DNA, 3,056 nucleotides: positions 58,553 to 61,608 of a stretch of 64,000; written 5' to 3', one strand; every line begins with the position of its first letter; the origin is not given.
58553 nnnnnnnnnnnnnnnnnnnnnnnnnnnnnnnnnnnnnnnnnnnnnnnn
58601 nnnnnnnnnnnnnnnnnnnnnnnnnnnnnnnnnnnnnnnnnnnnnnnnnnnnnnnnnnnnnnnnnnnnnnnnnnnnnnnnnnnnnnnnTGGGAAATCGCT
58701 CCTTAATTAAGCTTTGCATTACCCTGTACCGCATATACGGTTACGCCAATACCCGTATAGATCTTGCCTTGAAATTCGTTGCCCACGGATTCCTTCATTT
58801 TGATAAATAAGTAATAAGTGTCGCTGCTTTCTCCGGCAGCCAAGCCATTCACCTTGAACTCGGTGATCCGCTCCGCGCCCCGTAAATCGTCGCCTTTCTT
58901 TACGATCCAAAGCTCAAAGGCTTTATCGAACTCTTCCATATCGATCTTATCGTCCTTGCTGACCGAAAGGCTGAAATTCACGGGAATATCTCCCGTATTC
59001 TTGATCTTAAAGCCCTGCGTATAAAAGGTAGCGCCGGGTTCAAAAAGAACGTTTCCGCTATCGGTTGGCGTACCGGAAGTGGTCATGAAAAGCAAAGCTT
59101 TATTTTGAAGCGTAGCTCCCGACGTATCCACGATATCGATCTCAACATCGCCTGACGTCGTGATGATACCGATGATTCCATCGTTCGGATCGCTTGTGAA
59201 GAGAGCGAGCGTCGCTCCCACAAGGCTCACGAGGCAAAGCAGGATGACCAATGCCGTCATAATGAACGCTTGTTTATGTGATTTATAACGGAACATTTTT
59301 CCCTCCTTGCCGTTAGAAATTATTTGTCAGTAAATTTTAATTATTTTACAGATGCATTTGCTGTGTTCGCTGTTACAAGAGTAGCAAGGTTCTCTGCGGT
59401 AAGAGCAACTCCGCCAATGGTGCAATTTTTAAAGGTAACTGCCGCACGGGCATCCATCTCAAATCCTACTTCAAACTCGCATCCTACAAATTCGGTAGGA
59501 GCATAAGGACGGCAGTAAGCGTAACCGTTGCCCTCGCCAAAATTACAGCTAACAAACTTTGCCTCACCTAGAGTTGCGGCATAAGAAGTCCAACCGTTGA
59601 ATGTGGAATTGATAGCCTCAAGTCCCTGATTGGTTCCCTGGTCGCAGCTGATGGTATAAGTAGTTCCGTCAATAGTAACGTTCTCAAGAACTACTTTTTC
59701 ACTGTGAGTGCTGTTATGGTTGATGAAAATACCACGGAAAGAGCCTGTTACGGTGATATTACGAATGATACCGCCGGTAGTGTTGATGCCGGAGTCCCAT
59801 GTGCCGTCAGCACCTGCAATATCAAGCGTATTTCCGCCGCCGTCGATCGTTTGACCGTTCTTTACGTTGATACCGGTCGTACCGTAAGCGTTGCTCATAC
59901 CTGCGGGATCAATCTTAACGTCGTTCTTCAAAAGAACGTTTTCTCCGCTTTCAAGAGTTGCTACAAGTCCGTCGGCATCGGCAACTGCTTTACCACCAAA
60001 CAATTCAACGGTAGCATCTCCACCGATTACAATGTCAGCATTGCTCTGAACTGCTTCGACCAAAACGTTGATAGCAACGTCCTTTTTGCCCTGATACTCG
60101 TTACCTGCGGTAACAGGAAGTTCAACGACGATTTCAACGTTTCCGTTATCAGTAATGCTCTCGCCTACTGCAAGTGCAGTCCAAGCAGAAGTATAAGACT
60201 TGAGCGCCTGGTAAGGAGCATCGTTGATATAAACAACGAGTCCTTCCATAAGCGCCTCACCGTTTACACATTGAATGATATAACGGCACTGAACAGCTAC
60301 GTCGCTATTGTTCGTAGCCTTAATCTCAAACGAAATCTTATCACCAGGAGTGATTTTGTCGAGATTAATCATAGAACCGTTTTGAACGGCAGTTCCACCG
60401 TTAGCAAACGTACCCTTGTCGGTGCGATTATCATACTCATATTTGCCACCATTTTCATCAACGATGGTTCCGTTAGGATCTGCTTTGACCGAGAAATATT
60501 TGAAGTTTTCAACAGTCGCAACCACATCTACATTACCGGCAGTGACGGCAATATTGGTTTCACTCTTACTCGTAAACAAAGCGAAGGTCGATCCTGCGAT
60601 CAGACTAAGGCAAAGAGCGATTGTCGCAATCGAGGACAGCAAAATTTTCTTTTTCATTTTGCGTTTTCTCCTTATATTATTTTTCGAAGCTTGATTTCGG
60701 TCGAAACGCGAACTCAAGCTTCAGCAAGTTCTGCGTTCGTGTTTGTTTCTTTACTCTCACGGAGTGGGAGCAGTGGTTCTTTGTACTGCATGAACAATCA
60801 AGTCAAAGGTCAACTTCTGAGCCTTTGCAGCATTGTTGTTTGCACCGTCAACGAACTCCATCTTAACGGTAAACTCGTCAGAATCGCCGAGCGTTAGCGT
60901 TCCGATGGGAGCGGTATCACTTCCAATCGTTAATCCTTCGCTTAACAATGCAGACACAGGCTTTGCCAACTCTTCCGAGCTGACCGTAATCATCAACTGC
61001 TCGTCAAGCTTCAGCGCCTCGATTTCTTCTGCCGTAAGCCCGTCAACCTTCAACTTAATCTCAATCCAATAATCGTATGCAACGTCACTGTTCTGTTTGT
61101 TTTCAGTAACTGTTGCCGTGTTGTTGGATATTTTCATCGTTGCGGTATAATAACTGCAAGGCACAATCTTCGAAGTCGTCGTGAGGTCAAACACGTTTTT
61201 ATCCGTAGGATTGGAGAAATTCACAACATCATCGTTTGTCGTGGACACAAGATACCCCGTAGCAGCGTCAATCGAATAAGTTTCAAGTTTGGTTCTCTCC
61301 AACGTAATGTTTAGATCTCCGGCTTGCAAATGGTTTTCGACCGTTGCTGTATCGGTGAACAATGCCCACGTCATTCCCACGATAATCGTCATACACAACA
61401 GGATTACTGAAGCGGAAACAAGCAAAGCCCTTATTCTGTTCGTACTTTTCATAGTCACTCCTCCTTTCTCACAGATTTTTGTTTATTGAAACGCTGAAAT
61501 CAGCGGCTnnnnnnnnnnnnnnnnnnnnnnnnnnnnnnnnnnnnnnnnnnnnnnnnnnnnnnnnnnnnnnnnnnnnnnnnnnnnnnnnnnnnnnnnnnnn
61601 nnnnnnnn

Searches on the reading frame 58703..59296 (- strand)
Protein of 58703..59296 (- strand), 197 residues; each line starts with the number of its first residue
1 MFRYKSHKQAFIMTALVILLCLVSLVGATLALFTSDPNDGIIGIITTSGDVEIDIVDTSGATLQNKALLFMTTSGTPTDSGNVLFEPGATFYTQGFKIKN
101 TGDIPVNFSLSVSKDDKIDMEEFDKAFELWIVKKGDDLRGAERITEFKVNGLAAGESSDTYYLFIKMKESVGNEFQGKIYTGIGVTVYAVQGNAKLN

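Call 3: search_protein_families(library=pfam, proteins=[window:58703-59296:-], max_evalue=0.01)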
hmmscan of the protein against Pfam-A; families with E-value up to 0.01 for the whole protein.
window:58703-59296:- (197 aa): 0 families

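Call 4: search_protein_families(library=ncbifam, proteins=[window:58703-59296:-], max_evalue=0.01)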
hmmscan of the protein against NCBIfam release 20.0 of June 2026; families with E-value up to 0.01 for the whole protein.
window:58703-59296:- (197 aa): 0 families

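Call 5: search_protein_families(library=pfam, proteins=[window:58703-59296:-], max_evalue=1)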
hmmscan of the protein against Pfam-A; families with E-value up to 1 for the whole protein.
window:58703-59296:- (197 aa): 2 families
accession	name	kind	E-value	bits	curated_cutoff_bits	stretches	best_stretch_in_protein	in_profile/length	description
PF24816.2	Ig_CFAP65__9th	-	0.087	13.3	24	1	97-123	76-102/170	Cilia- and flagella-associated protein 65-like, Ig-like domain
PF12911.12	OppC_N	-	0.24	11.8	23.9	1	3-34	9-40/53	N-terminal TM domain of oligopeptide transport permease C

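Call 6: search_protein_families(library=ncbifam, proteins=[window:58703-59296:-], max_evalue=1)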
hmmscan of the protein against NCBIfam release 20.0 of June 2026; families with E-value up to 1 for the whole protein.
window:58703-59296:- (197 aa): 1 family
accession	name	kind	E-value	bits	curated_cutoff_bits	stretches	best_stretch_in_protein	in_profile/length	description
NF011152.0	PRK14560.1-3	equivalog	0.029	14.2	249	1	21-122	23-124/165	putative RNA-binding protein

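Call 18: find_homologous_proteins(query=window:58703-59296:-, max_evalue=0.001)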
Query window:58703-59296:- (197 aa): 861 proteins with E <= 0.001 among 1499 candidates; the best 120 are listed.
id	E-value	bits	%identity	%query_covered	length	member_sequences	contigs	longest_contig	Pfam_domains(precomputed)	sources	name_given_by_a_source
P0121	2.1e-123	426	100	100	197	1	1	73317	-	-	-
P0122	1.3e-113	395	93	100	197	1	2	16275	-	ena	-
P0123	5.3e-113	393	92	100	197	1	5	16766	-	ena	-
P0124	6.1e-113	392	93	100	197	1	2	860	-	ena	-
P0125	1.0e-112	392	93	100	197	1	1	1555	-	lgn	-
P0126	1.6e-112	391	91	100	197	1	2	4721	-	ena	-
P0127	5.5e-112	389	91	100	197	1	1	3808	-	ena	-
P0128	5.6e-112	389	92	100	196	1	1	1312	-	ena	-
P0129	1.3e-111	388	92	100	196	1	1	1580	-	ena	-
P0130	2.9e-111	387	92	100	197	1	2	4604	-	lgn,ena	-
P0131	4.1e-111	386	90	100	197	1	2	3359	-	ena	-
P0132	1.3e-110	385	90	100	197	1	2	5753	-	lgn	-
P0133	1.3e-110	385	90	100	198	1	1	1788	-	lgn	-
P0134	1.4e-110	385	90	100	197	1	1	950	-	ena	-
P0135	1.5e-110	385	89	100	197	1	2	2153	-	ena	-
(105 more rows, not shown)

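Call 28: find_related_loci(query=A1, collection=genome_contigs, flank=10000)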
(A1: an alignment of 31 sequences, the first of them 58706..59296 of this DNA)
Query A1 (197 aa) in genome_contigs; peptide patterns used: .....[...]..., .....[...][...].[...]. (x = any residue, [..] = any of these).
94 stretches matched a pattern; 36 encode a relative of the query (tblastn E <= 1e-3); 35 distinct loci.
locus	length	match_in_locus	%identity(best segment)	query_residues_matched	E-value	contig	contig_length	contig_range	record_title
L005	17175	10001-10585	88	1-196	4e-104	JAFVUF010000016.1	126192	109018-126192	MAG: Clostridia bacterium isolate RGIG5399 Sheep_Colon-3__c1455, whole genome shotgun sequence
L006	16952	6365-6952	87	1-197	4e-103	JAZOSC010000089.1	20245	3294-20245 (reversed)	MAG: Eubacteriales bacterium isolate T1900045548_YK20190242.MAGScoT_cleanbin_000014 SGB_7857_k141_2163349, whole genome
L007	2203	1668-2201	88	1-178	1e-101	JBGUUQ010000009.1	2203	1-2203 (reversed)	MAG: Muribaculaceae bacterium isolate fecal_MAG_480 fecal_MAG_480_contig_0009, whole genome shotgun sequence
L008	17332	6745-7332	81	1-197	2e-97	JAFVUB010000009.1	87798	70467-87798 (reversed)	MAG: Clostridia bacterium isolate RGIG5395 Sheep_Colon-3__c644008, whole genome shotgun sequence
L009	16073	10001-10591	85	1-197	1e-95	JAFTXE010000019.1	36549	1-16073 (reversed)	MAG: Clostridia bacterium isolate RGIG4231 Roe_deer_Colon-4__c65081, whole genome shotgun sequence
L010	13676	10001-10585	75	1-197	3e-95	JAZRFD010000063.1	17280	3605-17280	MAG: Eubacteriales bacterium isolate T1900045495_YK20190189.MAGScoT_cleanbin_000042 SGB_7435_k141_905505, whole genome s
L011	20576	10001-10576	63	1-196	1e-79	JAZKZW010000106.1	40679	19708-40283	MAG: Eubacteriales bacterium isolate T1900045083_TC20190077.MAGScoT_cleanbin_000029 SGB_4673_k141_28369, whole genome sh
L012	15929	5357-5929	65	1-197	2e-77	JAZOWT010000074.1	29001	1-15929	MAG: Eubacteriales bacterium isolate T1900045517_YK20190211.MAGScoT_cleanbin_000029 SGB_7632_k141_4107722, whole genome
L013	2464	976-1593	65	1-197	1e-78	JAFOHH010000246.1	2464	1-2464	MAG: Clostridia bacterium isolate RGIG467 Dairy_cattle_Colon.Co__c4529652, whole genome shotgun sequence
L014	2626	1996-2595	64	1-194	8e-77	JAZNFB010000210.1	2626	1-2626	MAG: Candidatus Flemingiibacterium sp. isolate T1900044715_TS20190181.MAGScoT_cleanbin_000068 SGB_1872_k141_991637, whol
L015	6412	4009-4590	63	1-196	1e-74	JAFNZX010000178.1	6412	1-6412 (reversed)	MAG: Clostridia bacterium isolate RGIG275 Dairy_cattle_Cecum.Co__c1720428, whole genome shotgun sequence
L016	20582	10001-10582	63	1-196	4e-75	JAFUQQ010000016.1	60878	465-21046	MAG: Clostridia bacterium isolate RGIG4737 Roe_deer_Rectum.Co__c454991, whole genome shotgun sequence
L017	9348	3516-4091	65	1-196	4e-72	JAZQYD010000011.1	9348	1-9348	MAG: Eubacteriales bacterium isolate T1900045161_TC20190155.MAGScoT_cleanbin_000025 SGB_5062_k141_46662, whole genome sh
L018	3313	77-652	61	1-193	1e-71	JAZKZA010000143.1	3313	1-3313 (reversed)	MAG: Eubacteriales bacterium isolate T1900045092_TC20190086.MAGScoT_cleanbin_000042 SGB_4718_k141_4504433, whole genome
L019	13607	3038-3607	60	1-193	2e-70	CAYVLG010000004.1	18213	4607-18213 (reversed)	MAG TPA_asm: uncultured Lachnospiraceae bacterium isolate SRP225648_co1_110 genome assembly, contig: NODE_7500_length_18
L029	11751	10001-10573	52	1-197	1e-56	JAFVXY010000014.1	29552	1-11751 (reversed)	MAG: Clostridia bacterium isolate RGIG5496 Sheep_Colon.Co__c2126371, whole genome shotgun sequence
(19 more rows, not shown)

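Call 29: predict_structure(alignment_id=A1)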
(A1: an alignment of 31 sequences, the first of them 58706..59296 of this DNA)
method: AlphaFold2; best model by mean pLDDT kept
length: 197 residues; sequences in the alignment: 31
mean_pLDDT: 62.5   pTM: 0.56
mean pLDDT of the five models: 62.5, 57.3, 57.1, 54.3, 38.6
residues with pLDDT >= 90: 0; 70-90: 95; 50-70: 42; < 50: 60
segments of 3 or more residues with pLDDT < 50: 1-4, 27-56, 60-83
pLDDT, mean of each block of 10 residues (from residue 1): 57 80 51 34 37 46 39 40 59 72 79 76 82 72 58 80 78 70 72 69
secondary structure, 60 per line:
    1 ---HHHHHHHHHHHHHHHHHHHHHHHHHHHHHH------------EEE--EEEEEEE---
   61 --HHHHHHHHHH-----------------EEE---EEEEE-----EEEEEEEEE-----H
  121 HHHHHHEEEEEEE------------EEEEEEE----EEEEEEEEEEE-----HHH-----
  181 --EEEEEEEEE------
elements in order: H4-33 E46-48 E51-57 H63-72 E90-92 E96-100 E106-114 H120-126 E127-133 E146-152 E157-167 E183-191

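Call 34: fold_search(model_id=the predicted structure, library=pdb)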
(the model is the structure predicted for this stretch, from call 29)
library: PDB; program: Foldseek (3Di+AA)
matches with E <= 10: 1226; with E <= 0.001: 0
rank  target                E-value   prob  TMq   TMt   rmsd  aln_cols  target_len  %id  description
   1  2wmp_B                1.4e-03  1.00  0.31  0.44   5.1       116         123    8  Structure of the E. coli chaperone PapD in complex with the pilin domain of the PapGII adhesin (released 2010-08-25)
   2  3me0_B                1.6e-03  0.99  0.30  0.42   6.1       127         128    9  Structure of the E. coli chaperone PAPD in complex with the pilin domain of the PapGII adhesin (released 2011-04-27)
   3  5azw_A                2.3e-03  0.98  0.22  0.34   6.6       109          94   13  Crystal structure of p24beta1 GOLD domain (released 2016-09-14)
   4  7ueg_A                2.7e-03  1.00  0.35  0.38   6.1       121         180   12  Cryo-EM of bundling pili from Pyrobaculum calidifontis (released 2022-06-29)
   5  5azw_B                2.9e-03  0.97  0.22  0.33   7.0       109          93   12  Crystal structure of p24beta1 GOLD domain (released 2016-09-14)
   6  3qbt_F                4.3e-03  0.97  0.28  0.36   6.7       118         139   13  Crystal structure of OCRL1 540-678 in complex with Rab8a:GppNHp (released 2011-03-23)
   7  6fvi                  4.5e-03  0.92  0.22  0.29  11.8       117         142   12  ASH / PapD-like domain of human CEP192 (PapD-like domain 7) (released 2019-03-20)
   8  5iqo_A                4.8e-03  0.99  0.33  0.44   4.7       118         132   13  Crystal structure of the E. coli type 1 pilus subunit FimG (engineered variant with substitutions Q134E and S138E; N-t (released 2016-07-06)
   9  5iqm_A                6.0e-03  0.99  0.33  0.44   4.7       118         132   13  Crystal structure of the E. coli type 1 pilus subunit FimG (engineered variant with substitution Q134E; N-terminal Fim (released 2016-07-06)
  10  4yn3_A                6.0e-03  0.82  0.18  0.08   5.8        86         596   12  Crystal structure of Cucumisin complex with pro-peptide (released 2016-03-09)
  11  9fh8_A                6.4e-03  0.99  0.24  0.17   4.6        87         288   17  Crystal structure of the SPD-2 domain of Apis dorsata CEP192 (released 2025-03-26)
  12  3bfq_G                6.8e-03  0.99  0.33  0.44   4.7       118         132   14  Crystal structure of truncated FimG (FimGt) in complex with the donor strand peptide of FimF (DSF) (released 2008-03-04)
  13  9h8b_A0               7.2e-03  0.95  0.30  0.36   7.1       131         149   11  Ex vivo cannulae fiber structure of Pyrodictium abyssi (released 2024-12-18)
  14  6e14_G                7.6e-03  0.93  0.32  0.41   8.1       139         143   13  Handover mechanism of the growing pilus by the bacterial outer membrane usher FimD (released 2018-10-17)
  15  7lhg_G                8.0e-03  0.99  0.32  0.22   5.1       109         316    6  Cryo-EM structure of E. coli P pilus tip assembly intermediate PapC-PapD-PapK-PapG in the first conformation (released 2021-08-11)
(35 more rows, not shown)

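Call 57: search_protein_families(library=pfam, proteins=[L006:3885-4700:+, L029:7358-8494:+], max_evalue=0.1)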
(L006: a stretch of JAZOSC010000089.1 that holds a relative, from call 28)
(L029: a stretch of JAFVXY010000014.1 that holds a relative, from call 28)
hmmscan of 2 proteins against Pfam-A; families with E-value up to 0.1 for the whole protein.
L006:3885-4700:+ (272 aa): 1 family
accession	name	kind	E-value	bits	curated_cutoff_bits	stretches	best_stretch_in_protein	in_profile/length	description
PF18948.5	DUF5692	-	0.081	12.5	27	0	135-178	57-98/304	Family of unknown function (DUF5692)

L029:7358-8494:+ (379 aa): 1 family
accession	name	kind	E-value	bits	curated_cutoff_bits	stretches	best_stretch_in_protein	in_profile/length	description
PF09587.15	PGA_cap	-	0.047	13.6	27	1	257-315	165-220/255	Bacterial capsule synthesis protein PGA_cap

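Call 77: search_protein_families(library=ncbifam, alignment_id=A1, max_evalue=0.01)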
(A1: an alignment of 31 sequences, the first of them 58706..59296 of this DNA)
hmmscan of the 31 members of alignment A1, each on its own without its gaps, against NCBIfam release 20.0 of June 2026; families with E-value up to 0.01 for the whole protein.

A. member 1, window:58706-59296:- (197 aa): 0 families

B. families by the number of members that match (of 31 scanned): 4 families
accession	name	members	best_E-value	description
TIGR04088.1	cognate_SipW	5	1.2e-05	SipW-dependent-type signal peptide-containing protein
NF046073.1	UpsA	3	0.0075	pilin subunit UpsA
NF046066.1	BioflmMtrxTasA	1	6.9e-07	biofilm matrix protein TasA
TIGR04089.1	exp_by_SipW_III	1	0.0044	alternate-type signal peptide domain-containing protein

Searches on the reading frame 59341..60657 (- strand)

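Call 3: search_protein_families(library=pfam, proteins=[window:59341-60657:-], max_evalue=0.01)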
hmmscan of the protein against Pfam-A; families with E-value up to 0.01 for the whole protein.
window:59341-60657:- (438 aa): 2 families
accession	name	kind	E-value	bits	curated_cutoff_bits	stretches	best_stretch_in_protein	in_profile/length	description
PF12389.13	Peptidase_M73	-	3.4e-08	34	22.5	1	2-47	3-47/196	Camelysin metallo-endopeptidase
PF20585.4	Pectate_lyase_5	-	0.0007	20.2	24.3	1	239-331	20-121/126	Putative pectate lyase-like adhesive domain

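Call 4: search_protein_families(library=ncbifam, proteins=[window:59341-60657:-], max_evalue=0.01)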
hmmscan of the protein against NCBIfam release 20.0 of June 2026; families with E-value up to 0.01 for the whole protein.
window:59341-60657:- (438 aa): 2 families
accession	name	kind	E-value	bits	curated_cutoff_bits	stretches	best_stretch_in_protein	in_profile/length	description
NF046066.1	BioflmMtrxTasA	equivalog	8.3e-06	25.4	450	0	1-48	3-49/264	biofilm matrix protein TasA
TIGR04088.1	cognate_SipW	domain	0.00015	21.9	19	1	10-43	1-34/34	SipW-dependent-type signal peptide-containing protein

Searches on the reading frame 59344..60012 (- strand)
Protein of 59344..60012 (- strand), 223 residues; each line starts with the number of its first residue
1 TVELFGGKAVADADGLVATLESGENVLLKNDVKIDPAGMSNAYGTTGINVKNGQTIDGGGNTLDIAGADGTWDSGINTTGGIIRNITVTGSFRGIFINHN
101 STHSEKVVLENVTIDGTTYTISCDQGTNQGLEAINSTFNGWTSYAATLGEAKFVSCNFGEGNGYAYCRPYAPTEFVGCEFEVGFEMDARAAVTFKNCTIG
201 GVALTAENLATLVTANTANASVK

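Call 41: search_protein_families(library=pfam, proteins=[window:59344-60012:-], max_evalue=1)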
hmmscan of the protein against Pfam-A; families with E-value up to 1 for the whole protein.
window:59344-60012:- (223 aa): 1 family
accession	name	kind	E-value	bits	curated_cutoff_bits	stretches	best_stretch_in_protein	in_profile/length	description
PF20585.4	Pectate_lyase_5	-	3.6e-05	24.4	24.3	1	24-116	20-121/126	Putative pectate lyase-like adhesive domain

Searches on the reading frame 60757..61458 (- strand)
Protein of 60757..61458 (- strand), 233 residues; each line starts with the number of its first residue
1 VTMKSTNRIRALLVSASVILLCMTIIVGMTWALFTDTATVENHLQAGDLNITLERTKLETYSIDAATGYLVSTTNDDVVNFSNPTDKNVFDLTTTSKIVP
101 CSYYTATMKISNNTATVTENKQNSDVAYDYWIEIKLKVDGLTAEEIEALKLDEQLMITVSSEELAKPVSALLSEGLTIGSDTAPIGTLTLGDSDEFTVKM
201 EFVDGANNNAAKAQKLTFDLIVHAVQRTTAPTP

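Call 3: search_protein_families(library=pfam, proteins=[window:60757-61458:-], max_evalue=0.01)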
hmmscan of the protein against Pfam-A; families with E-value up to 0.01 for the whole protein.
window:60757-61458:- (233 aa): 1 family
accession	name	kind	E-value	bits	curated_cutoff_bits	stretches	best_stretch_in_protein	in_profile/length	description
PF12389.13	Peptidase_M73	-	1.6e-07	31.8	22.5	1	20-57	14-51/196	Camelysin metallo-endopeptidase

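Call 4: search_protein_families(library=ncbifam, proteins=[window:60757-61458:-], max_evalue=0.01)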
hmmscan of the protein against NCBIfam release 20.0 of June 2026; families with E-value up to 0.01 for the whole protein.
window:60757-61458:- (233 aa): 1 family
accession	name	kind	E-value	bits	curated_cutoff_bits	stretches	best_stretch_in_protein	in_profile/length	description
TIGR04088.1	cognate_SipW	domain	4.6e-05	23.4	19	1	23-49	7-34/34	SipW-dependent-type signal peptide-containing protein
